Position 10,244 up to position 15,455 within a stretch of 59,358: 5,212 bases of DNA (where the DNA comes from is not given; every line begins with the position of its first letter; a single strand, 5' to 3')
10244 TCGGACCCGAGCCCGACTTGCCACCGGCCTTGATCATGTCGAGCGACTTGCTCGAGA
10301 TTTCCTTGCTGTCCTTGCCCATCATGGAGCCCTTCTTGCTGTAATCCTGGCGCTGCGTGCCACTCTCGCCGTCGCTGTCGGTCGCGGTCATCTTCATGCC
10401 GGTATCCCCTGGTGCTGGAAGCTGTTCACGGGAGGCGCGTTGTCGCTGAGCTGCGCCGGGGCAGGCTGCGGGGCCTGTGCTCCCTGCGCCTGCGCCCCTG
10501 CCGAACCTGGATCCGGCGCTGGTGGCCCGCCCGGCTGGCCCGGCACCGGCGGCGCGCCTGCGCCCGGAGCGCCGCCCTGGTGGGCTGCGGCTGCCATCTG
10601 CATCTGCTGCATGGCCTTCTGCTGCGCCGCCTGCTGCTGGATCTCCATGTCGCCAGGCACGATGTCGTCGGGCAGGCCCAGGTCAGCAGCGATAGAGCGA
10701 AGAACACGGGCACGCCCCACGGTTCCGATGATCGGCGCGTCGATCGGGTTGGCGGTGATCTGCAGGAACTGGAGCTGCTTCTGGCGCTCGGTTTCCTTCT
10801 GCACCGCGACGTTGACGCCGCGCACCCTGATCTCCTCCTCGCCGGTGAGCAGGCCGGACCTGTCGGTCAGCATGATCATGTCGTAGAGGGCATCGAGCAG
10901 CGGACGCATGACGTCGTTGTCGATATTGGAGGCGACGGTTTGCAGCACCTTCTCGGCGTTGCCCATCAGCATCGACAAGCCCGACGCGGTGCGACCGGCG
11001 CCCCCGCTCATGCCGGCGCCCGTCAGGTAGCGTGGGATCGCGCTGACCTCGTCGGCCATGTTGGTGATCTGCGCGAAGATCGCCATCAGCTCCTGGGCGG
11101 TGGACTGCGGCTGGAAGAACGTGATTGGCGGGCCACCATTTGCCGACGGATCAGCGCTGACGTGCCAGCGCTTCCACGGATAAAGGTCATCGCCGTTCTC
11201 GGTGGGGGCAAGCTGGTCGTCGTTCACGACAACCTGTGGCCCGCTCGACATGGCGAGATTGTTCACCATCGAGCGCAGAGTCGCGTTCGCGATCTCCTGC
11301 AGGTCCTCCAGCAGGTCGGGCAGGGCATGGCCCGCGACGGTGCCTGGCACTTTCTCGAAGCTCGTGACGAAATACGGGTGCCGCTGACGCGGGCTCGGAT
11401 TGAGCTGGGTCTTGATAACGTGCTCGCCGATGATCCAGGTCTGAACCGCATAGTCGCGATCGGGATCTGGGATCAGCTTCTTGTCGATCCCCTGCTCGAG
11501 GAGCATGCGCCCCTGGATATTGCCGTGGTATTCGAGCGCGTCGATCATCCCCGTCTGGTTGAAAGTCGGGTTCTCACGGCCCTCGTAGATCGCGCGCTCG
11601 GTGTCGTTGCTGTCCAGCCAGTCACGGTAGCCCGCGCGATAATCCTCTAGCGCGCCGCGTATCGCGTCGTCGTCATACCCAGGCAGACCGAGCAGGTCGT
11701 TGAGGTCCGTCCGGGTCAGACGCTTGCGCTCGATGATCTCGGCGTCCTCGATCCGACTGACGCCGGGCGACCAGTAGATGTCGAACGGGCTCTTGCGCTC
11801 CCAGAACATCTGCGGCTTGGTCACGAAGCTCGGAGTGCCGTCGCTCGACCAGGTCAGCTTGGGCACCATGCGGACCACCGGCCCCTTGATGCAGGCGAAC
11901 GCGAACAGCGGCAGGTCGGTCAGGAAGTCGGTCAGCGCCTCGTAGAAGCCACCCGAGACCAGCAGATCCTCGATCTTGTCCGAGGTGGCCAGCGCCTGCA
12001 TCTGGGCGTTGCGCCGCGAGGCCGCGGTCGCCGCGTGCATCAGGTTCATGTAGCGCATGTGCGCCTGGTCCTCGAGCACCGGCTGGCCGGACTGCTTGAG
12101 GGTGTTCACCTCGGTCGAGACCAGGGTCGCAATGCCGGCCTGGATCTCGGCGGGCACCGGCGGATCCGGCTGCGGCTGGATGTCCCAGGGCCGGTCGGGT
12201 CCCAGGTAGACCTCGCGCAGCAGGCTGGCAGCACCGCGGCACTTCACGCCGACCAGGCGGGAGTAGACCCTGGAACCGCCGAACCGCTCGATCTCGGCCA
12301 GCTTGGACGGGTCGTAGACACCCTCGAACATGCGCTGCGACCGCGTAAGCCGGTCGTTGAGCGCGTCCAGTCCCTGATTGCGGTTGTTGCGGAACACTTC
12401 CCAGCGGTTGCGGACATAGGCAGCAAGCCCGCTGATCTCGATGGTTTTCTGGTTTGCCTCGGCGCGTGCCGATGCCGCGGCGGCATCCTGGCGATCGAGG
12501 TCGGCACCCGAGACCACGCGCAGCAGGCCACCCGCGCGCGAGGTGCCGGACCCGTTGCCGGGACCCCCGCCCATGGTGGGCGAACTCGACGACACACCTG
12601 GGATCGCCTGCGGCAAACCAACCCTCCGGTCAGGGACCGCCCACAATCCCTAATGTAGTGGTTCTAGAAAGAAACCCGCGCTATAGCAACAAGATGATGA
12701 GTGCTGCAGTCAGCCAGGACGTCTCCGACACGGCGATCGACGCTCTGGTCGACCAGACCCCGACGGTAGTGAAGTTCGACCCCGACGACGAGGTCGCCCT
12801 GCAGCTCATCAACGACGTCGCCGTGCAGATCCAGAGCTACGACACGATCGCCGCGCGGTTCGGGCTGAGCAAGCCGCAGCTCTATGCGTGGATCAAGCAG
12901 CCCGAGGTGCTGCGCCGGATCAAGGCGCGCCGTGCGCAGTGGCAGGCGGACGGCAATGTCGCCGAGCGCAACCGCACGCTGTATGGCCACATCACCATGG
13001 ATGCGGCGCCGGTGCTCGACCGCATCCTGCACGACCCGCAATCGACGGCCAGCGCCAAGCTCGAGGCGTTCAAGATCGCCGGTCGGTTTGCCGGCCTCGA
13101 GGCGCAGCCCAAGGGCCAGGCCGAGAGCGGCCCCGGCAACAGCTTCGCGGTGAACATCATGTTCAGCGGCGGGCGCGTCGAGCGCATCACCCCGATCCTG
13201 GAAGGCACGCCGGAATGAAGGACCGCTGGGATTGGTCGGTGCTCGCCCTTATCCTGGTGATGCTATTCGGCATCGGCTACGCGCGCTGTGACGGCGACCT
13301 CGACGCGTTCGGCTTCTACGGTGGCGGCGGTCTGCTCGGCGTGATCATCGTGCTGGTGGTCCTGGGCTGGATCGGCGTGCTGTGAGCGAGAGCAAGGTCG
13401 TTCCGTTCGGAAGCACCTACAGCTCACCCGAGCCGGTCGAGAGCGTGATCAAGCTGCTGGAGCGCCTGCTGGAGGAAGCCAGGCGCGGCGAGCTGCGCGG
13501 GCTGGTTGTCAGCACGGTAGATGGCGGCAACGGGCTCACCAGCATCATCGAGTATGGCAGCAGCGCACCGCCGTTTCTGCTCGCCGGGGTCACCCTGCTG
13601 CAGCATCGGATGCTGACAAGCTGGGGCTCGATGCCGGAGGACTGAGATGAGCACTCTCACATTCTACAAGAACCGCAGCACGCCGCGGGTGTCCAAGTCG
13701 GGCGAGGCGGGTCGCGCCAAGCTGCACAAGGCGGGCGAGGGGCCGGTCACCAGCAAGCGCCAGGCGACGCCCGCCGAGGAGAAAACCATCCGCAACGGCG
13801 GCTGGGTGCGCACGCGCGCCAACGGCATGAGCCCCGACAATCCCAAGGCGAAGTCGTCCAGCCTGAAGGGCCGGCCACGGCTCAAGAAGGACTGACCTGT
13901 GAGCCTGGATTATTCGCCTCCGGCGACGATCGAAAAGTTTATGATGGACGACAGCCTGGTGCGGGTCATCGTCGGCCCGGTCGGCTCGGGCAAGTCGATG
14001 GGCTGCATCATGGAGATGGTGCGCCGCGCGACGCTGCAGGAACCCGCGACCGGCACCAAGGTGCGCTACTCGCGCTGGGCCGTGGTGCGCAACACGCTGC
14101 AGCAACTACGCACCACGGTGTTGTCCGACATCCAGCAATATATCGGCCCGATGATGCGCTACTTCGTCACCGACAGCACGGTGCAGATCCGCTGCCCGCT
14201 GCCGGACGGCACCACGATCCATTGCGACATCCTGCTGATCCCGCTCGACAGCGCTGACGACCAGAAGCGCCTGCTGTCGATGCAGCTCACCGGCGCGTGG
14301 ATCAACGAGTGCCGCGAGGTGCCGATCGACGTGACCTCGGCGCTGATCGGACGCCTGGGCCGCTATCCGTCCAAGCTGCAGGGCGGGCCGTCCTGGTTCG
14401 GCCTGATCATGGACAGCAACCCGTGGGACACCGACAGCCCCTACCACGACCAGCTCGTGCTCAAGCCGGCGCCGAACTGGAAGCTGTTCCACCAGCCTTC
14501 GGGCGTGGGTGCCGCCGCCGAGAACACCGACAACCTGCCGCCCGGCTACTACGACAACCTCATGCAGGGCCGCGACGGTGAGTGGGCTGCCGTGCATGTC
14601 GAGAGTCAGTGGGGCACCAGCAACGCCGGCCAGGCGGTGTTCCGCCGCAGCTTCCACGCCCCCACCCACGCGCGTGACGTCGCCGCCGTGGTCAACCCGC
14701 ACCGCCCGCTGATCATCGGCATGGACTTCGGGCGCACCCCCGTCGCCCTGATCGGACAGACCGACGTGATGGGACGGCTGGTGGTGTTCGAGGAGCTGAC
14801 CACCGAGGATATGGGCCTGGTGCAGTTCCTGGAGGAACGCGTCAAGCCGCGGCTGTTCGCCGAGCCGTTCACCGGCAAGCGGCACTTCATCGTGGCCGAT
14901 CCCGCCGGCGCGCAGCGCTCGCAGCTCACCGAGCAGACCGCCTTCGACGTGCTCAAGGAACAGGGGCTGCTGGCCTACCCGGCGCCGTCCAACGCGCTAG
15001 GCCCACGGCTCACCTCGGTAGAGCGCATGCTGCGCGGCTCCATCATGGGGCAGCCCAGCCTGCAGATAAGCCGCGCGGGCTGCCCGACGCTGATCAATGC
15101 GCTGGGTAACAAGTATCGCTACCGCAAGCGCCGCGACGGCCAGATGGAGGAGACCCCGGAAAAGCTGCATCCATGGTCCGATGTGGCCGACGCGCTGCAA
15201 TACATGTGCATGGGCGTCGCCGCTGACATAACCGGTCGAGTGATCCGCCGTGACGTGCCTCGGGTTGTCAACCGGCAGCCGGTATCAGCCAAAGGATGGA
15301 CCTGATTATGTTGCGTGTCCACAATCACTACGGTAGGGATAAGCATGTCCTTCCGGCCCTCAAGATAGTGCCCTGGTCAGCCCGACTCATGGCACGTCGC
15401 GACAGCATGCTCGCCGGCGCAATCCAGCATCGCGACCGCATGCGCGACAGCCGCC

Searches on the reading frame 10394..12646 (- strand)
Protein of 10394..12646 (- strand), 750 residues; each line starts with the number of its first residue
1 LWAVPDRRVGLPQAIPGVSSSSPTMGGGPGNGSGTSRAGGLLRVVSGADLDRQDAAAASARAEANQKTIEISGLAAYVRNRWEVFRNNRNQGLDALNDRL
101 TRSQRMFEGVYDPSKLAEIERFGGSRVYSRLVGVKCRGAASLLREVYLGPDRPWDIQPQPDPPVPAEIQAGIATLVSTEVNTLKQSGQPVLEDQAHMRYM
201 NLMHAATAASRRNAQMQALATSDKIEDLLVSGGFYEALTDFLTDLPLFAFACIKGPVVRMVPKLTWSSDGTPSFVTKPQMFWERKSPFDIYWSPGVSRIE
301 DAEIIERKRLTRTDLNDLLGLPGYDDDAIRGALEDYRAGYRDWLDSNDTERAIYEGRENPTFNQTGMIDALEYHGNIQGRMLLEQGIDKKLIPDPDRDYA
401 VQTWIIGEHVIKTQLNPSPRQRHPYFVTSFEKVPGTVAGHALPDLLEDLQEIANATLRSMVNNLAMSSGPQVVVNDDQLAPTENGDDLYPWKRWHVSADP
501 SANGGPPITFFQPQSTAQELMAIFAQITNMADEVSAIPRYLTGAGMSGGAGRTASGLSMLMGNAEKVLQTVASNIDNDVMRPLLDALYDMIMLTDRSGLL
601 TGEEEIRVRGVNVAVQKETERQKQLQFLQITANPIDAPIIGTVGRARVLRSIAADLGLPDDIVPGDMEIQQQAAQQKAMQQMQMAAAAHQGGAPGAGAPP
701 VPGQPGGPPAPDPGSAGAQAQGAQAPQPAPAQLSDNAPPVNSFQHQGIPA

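Call 9: search_protein_families(library=phrogs, proteins=[window:10394-12646:-], max_evalue=0.001)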
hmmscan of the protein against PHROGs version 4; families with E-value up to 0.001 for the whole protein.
window:10394-12646:- (750 aa): 4 families
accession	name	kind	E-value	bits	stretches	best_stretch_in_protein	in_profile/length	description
phrog_332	-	connector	1e-70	239.7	1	72-697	8-542/560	head-tail adaptor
phrog_1216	-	head and packaging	1.7e-18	67.5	1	296-617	228-530/714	portal protein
phrog_449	-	connector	1.6e-07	31.2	1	553-696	364-508/520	head-tail adaptor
phrog_156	-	head and packaging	2e-06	27.5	1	380-555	253-425/681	portal protein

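Call 12: search_dna_similar(query=window:10394-12646:-, collection=phages, mode=protein, max_rows=30)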
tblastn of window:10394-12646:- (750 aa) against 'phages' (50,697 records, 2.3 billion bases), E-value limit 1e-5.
Records with a match: 37; places in all: 37; records where one place covers at least 80% of the query: 6.
Best place of each record, by identity: <60% 37.
By first word of the organism name: Roseobacter 11; Rhizobium 7; Pelagibacter 4; Puniceispirillum 2; Caudoviricetes 2; Pseudoalteromonas 2; Aeromonas 2; Vibrio 2; Sinorhizobium 1; Pasteurella 1; and 3 more.
By host as written in the record: Rhodobacteraceae bacterium FZCC0040 4; Rhodobacteraceae bacterium FZCC0023 4; Candidatus Pelagibacter sp. HTCC7211 3; Rhizobium phaseoli N831 2; Candidatus Puniceispirillum marinum IMCC1322 2; - 2; Vibrio anguillarum PF4 2; Rhizobium phaseoli N931 1; and 17 more.
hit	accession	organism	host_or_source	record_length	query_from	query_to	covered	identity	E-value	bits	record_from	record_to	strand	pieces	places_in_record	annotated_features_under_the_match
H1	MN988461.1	Rhizobium phage RHph_TM27A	Rhizobium phaseoli N831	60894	74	666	79%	55.1%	0e+0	659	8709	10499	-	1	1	portal protein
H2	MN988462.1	Rhizobium phage RHph_TM27B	Rhizobium phaseoli N831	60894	74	666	79%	55.1%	0e+0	659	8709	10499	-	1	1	portal protein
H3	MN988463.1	Rhizobium phage RHph_TM29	Rhizobium phaseoli N931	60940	74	666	79%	55.1%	0e+0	659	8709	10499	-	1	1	portal protein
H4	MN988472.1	Rhizobium phage RHph_TM3_14A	Rhizobium etli T3_14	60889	74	666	79%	55.1%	0e+0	659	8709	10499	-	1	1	portal protein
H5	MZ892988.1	Roseobacter phage CRP-212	Rhodobacteraceae bacterium FZCC0040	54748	66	666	80%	27.4%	1e-46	185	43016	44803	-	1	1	putative portal protein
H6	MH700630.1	Sinorhizobium phage phiM6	Sinorhizobium meliloti 1021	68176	65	666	80%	27.0%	8e-39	161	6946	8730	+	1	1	portal protein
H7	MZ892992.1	Roseobacter phage CRP-738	Rhodobacteraceae bacterium FZCC0089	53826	81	666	78%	27.4%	2e-41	169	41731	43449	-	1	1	putative portal protein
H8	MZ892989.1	Roseobacter phage CRP-235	Rhodobacteraceae bacterium FZCC0040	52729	66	666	80%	26.6%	4e-41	169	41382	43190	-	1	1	putative portal protein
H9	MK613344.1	Roseobacter phage CRP-2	Rhodobacteraceae bacterium FZCC0023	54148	71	667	80%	26.6%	2e-40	167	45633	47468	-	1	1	putative portal protein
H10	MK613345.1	Roseobacter phage CRP-3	Rhodobacteraceae bacterium FZCC0040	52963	66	666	80%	26.0%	3e-42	172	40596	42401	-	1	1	putative portal protein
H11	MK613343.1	Roseobacter phage CRP-1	Rhodobacteraceae bacterium FZCC0023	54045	66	667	80%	25.9%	5e-41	168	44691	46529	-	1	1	putative portal protein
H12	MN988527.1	Rhizobium phage RHph_N3_19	Rhizobium phaseoli N3_19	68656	81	666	78%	26.4%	1e-34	149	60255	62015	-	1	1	putative portal protein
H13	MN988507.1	Rhizobium phage RHph_N3_13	Rhizobium phaseoli N3_13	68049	81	666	78%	26.4%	1e-34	148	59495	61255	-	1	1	putative portal protein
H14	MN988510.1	Rhizobium phage RHph_I3_11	Rhizobium phaseoli I3_11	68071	81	666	78%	26.4%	1e-34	148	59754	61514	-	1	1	putative portal protein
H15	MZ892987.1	Roseobacter phage CRP-207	Rhodobacteraceae bacterium FZCC0040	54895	74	667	79%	25.9%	2e-41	170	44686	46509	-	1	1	putative portal protein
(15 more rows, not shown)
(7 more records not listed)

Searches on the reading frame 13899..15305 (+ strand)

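Call 8: search_protein_families(library=pfam, proteins=[window:13899-15305:+], max_evalue=0.01)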
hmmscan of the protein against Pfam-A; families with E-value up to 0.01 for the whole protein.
window:13899-15305:+ (468 aa): 0 families

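Call 9: search_protein_families(library=phrogs, proteins=[window:13899-15305:+], max_evalue=0.001)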
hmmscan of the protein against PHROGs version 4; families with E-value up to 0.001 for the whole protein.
window:13899-15305:+ (468 aa): 1 family
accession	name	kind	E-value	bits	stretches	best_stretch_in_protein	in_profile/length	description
phrog_2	-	head and packaging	2.4e-25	90.4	1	15-447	274-596/807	terminase large subunit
